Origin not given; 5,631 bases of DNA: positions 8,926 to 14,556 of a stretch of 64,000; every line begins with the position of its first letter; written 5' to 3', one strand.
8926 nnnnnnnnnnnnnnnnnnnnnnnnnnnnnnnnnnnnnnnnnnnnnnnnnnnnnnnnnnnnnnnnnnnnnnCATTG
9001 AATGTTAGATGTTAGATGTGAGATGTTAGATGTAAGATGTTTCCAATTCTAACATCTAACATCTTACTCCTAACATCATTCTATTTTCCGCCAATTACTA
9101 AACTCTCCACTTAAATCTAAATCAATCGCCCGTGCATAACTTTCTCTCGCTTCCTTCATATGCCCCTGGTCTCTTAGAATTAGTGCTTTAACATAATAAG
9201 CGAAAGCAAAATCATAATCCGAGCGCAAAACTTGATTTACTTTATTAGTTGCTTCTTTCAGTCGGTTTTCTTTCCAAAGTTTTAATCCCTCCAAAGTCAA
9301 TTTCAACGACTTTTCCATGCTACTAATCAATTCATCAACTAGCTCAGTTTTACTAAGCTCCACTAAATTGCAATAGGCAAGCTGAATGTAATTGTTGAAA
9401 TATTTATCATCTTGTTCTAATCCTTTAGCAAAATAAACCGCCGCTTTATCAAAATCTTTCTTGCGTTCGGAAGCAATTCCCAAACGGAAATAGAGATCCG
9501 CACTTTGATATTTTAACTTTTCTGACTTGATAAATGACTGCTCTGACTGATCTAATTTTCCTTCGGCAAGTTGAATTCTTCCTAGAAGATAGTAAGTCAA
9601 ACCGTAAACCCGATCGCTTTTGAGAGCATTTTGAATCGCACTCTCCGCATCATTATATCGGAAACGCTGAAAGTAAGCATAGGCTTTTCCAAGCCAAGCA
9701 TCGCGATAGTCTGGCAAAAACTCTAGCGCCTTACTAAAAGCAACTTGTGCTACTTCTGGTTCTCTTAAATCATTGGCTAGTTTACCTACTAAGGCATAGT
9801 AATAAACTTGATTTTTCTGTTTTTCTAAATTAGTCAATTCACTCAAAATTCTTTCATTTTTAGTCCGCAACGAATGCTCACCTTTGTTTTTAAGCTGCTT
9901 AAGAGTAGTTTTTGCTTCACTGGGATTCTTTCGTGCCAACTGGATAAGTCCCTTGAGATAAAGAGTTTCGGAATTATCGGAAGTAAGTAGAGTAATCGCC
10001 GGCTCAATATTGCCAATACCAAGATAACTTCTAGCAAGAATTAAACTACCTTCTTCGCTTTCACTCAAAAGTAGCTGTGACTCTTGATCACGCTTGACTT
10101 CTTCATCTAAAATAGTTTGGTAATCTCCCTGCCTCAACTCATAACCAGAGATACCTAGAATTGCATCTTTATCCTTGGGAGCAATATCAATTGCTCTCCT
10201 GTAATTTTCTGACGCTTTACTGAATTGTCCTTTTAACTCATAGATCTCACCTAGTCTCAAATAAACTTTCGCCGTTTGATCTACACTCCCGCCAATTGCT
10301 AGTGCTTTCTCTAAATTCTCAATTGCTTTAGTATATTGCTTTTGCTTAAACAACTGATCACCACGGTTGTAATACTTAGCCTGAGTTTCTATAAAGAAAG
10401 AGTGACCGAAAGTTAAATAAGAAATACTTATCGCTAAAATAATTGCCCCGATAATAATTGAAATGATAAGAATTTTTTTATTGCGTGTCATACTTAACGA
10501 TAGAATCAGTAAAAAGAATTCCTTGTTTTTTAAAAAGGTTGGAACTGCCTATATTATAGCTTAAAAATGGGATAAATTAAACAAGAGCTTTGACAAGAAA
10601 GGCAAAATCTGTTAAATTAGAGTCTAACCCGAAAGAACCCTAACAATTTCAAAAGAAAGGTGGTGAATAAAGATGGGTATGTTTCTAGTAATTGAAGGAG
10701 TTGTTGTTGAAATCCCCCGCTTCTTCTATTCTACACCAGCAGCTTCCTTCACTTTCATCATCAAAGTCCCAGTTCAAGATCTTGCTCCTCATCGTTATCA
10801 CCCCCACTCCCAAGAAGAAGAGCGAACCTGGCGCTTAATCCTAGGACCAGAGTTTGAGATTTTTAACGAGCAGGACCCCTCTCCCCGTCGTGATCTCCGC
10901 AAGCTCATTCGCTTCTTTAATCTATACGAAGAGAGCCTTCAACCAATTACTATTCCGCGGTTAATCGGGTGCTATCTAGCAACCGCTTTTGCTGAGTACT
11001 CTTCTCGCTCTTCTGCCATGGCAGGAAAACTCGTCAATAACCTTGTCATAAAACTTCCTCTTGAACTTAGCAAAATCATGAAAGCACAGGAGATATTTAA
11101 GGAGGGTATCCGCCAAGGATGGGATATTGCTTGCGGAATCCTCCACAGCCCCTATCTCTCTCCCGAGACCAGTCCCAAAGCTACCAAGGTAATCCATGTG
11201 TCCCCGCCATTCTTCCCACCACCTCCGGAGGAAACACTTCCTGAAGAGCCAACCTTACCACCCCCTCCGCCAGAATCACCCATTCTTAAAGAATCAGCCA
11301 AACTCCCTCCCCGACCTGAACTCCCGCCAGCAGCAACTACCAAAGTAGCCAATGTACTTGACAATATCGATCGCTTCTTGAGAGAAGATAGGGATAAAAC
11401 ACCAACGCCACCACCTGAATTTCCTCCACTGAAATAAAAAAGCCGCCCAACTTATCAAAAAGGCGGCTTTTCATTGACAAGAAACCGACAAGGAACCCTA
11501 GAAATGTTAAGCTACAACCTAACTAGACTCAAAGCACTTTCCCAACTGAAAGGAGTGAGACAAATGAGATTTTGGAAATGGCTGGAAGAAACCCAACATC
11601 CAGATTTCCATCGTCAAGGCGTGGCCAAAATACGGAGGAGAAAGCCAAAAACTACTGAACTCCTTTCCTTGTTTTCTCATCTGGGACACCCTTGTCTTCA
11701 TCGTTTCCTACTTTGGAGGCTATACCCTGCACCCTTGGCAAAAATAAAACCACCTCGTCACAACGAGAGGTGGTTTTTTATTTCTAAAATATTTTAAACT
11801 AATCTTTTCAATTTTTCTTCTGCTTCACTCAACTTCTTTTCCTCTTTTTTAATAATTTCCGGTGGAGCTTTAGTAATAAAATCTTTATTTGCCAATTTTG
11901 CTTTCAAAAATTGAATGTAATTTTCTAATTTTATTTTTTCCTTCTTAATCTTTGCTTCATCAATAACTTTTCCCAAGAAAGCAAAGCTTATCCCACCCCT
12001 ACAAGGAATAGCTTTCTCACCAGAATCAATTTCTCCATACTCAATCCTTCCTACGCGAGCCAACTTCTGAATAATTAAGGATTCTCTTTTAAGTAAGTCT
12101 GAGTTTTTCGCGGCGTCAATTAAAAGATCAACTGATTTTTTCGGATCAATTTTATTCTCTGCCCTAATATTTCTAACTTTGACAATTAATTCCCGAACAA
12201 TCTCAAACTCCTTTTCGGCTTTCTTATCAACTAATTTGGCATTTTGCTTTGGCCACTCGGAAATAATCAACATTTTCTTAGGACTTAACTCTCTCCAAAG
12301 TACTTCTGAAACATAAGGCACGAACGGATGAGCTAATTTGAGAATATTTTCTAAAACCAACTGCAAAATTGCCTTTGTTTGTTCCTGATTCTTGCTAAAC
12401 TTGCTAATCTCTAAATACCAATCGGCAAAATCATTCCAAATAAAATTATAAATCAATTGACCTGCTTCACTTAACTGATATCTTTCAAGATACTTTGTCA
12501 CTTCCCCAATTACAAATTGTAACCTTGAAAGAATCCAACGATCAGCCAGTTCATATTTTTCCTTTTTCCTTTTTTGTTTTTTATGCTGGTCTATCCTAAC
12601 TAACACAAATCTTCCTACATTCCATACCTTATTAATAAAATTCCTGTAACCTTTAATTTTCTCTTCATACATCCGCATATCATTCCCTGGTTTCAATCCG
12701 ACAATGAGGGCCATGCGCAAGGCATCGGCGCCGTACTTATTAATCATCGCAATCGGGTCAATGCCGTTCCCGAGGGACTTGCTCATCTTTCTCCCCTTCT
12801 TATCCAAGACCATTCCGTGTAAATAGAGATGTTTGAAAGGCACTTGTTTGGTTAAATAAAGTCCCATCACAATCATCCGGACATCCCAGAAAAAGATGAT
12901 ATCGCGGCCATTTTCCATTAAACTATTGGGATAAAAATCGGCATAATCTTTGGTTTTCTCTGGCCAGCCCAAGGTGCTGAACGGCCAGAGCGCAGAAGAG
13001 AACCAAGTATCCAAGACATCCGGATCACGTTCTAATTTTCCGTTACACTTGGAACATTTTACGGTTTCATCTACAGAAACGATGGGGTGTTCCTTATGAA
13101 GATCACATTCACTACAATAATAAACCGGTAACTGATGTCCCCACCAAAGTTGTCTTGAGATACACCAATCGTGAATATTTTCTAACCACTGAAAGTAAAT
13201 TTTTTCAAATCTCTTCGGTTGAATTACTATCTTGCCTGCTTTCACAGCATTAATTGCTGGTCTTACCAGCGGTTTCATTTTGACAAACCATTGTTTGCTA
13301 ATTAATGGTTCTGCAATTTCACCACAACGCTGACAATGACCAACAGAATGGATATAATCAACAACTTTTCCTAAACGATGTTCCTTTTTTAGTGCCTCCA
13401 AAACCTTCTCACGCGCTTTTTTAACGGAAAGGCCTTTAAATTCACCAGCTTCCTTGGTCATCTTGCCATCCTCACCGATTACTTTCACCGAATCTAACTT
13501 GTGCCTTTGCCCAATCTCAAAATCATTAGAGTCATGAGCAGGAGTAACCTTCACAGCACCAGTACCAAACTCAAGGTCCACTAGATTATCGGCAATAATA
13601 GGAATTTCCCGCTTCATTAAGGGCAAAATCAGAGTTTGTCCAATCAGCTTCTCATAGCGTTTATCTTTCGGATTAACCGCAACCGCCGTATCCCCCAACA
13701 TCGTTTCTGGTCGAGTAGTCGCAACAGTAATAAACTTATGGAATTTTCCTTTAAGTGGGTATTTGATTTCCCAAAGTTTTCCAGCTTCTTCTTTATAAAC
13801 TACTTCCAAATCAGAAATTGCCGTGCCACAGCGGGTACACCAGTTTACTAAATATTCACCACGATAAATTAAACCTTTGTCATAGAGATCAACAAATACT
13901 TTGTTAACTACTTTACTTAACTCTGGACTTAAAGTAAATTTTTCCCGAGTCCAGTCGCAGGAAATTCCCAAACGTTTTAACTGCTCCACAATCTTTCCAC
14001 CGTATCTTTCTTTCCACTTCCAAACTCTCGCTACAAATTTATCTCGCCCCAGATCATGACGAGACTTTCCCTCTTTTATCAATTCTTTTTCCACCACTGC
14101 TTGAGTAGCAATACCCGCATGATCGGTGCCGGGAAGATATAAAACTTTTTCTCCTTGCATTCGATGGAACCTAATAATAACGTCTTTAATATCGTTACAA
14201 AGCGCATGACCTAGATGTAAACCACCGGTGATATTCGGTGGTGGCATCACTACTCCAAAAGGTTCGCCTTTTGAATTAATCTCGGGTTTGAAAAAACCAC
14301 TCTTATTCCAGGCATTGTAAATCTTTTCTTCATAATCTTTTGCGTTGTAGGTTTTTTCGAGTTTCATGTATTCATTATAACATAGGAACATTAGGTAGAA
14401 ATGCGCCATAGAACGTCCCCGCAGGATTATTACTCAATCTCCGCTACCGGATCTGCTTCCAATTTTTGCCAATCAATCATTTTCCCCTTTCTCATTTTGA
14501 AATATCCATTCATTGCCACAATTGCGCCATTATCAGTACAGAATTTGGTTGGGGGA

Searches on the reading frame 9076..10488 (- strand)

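Call 18: search_protein_families(library=pfam, proteins=[window:9076-10488:-], max_evalue=0.001)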
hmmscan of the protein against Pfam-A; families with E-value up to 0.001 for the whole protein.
window:9076-10488:- (470 aa): 22 families
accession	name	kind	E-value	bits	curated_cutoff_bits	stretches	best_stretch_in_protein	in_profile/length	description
PF00515.34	TPR_1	-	4.6e-31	105.8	27.8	2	73-106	1-34/34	Tetratricopeptide repeat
PF07719.23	TPR_2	-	1.4e-30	103.2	27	3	73-106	1-34/34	Tetratricopeptide repeat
PF13181.12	TPR_8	-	1.6e-26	90.6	25.7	2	73-106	1-34/34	Tetratricopeptide repeat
PF13432.12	TPR_16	-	3.1e-22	79.1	32.7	3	400-457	3-60/65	Tetratricopeptide repeat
PF13424.12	TPR_12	-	1.5e-21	76.8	30.1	1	37-104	4-76/77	Tetratricopeptide repeat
PF14559.12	TPR_19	-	5.6e-18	65.5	25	1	46-107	1-59/68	Tetratricopeptide repeat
PF13428.12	TPR_14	-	1.4e-16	59.7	23.5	0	74-111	2-39/44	Tetratricopeptide repeat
PF13414.12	TPR_11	-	5.1e-15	55.3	26.8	1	43-87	1-42/42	TPR repeat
PF13174.12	TPR_6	-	3.5e-13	49.7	26.3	0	174-202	1-29/33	Tetratricopeptide repeat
PF13431.12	TPR_17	-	5.5e-13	48.5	24.4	0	286-317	3-34/34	Tetratricopeptide repeat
PF23914.1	TPR_CcmH_CycH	-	5.6e-11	43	42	0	219-275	41-97/158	Cytochrome c-type biogenesis protein H TPR domain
PF17874.7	TPR_MalT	-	1.2e-08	35.1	45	0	53-115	60-122/336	MalT-like TPR region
PF13176.12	TPR_7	-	1.3e-07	31.6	27.9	0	77-108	3-34/36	Tetratricopeptide repeat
PF23300.3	HEAT_Nup120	-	3e-07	30.9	29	0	172-281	25-144/170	Nucleoporin Nup120, HEAT repeats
PF12895.13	ANAPC3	-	1.1e-06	29.2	27.2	0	141-197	19-80/82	Anaphase-promoting complex, cyclosome, subunit 3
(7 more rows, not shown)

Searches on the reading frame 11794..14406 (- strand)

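Call 19: search_protein_families(library=pfam, proteins=[window:11794-14406:-], max_evalue=0.001)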
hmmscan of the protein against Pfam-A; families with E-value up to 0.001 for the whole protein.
window:11794-14406:- (870 aa): 6 families
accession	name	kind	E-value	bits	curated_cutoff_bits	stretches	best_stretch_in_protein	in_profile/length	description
PF00133.28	tRNA-synt_1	-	6.4e-142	473.6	22.7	1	28-579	1-413/414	tRNA synthetases class I (I, L, M and V)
PF08264.19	Anticodon_1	-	2.1e-38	132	25.1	1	622-761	1-146/148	Anticodon-binding domain of tRNA ligase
PF09334.17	tRNA-synt_1g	-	1.2e-23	83.9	20.1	2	59-202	10-135/391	tRNA synthetases class I (M)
PF13603.12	tRNA-synt_1_2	-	3.7e-13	49.8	25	1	256-317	86-147/185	Leucyl-tRNA synthetase, editing domain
PF10458.14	Val_tRNA-synt_C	-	1.3e-06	29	25.9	1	818-869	7-58/66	Valyl tRNA synthetase tRNA binding arm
PF01406.26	tRNA-synt_1e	-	8.9e-05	22.4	27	1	522-568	235-281/301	tRNA synthetases class I (C) catalytic domain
